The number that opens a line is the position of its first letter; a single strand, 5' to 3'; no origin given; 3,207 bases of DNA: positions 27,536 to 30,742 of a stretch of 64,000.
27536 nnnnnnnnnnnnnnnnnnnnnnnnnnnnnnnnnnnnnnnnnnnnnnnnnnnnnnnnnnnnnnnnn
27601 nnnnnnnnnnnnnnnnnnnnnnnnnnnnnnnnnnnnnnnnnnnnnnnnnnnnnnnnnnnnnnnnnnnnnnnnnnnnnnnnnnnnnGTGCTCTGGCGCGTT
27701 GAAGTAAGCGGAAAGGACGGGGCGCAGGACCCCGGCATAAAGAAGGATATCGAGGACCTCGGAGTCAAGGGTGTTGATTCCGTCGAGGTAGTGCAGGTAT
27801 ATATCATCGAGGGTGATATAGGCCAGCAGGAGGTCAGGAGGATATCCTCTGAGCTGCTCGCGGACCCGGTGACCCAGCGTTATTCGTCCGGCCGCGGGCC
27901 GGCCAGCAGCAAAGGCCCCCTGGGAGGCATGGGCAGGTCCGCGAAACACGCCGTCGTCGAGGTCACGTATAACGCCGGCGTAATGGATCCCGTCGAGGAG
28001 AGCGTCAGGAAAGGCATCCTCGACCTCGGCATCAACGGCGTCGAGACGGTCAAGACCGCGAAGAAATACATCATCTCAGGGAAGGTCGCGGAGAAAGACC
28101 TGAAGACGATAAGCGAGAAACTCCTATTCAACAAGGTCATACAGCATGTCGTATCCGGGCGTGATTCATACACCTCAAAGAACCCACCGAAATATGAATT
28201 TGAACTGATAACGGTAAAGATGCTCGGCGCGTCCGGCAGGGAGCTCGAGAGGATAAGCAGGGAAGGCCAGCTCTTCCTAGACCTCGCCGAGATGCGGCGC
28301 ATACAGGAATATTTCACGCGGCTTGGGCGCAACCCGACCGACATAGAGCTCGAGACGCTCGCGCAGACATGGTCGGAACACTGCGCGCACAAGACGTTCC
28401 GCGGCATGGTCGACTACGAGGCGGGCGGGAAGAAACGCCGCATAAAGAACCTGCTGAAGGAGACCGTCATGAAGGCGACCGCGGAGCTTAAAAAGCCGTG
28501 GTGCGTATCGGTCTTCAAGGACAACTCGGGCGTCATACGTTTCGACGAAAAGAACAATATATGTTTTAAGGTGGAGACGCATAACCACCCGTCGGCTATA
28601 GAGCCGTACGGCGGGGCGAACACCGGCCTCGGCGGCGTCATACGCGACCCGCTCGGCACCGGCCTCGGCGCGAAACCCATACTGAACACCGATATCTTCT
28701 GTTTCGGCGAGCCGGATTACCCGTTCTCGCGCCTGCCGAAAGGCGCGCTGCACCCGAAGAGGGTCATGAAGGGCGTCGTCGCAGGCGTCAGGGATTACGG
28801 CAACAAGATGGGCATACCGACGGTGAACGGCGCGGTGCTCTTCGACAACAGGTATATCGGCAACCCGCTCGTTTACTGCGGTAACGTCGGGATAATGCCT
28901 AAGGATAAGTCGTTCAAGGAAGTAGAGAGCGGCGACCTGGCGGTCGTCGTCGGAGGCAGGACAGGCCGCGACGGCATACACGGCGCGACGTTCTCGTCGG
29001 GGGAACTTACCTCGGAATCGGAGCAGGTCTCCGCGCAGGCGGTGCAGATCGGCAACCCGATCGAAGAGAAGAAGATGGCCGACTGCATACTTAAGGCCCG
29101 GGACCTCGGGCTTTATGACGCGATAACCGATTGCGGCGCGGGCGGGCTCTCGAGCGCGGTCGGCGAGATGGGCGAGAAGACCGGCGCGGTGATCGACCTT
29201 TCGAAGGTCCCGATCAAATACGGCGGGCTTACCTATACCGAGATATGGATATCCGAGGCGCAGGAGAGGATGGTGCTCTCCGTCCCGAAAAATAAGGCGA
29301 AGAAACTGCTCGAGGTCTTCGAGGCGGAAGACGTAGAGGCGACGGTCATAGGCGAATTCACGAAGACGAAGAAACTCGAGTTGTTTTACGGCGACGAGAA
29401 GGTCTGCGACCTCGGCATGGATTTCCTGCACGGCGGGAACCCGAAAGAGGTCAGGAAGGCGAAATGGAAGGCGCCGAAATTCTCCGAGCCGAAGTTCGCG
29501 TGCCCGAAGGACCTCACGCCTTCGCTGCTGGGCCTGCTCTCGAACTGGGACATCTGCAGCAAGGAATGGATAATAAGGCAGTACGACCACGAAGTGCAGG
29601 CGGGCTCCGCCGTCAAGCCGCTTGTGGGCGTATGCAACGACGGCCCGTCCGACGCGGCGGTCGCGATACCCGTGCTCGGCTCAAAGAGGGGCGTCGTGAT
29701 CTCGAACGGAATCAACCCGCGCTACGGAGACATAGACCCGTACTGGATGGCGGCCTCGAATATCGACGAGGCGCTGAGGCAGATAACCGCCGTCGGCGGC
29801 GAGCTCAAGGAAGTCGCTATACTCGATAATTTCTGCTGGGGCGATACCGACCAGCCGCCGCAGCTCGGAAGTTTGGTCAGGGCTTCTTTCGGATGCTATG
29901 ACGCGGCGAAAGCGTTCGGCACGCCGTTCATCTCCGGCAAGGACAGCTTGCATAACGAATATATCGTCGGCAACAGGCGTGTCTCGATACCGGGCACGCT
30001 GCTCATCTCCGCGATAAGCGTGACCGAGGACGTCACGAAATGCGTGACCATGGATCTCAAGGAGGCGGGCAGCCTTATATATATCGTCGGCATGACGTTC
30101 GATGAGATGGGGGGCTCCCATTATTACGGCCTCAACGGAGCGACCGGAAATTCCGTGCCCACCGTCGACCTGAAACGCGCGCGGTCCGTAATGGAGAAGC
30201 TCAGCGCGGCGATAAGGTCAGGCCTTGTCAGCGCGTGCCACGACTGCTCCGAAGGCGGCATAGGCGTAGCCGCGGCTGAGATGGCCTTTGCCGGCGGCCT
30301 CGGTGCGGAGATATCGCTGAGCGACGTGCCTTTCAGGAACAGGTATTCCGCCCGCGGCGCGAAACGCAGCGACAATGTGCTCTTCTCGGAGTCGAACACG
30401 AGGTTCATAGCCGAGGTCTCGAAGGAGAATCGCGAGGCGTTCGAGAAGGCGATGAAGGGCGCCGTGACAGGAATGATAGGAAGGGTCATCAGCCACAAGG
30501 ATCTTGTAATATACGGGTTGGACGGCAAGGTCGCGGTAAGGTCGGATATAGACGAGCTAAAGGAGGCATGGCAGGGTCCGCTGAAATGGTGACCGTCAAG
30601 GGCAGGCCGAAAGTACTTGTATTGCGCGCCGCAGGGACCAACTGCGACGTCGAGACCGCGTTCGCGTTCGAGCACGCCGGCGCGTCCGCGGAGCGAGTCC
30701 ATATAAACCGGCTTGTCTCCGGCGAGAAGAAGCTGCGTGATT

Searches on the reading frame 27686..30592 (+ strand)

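Call 9: search_protein_families(library=pfam, proteins=[window:27686-30592:+])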
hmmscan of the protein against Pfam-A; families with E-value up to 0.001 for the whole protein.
window:27686-30592:+ (968 aa): 4 families
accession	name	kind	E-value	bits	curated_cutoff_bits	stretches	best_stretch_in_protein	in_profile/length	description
PF02769.27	AIRS_C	-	2.1e-51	174.6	23.1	2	415-568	2-155/156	AIR synthase related protein, C-terminal domain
PF00586.29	AIRS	-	1.2e-27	96.9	24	2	279-404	2-112/112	AIR synthase related protein, N-terminal domain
PF18072.6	FGAR-AT_linker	-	7.7e-20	71.6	26.6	1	187-236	1-50/50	Formylglycinamide ribonucleotide amidotransferase linker domain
PF02700.19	PurS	-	1.6e-15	57.5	22.2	2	89-154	2-72/77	Phosphoribosylformylglycinamidine (FGAM) synthase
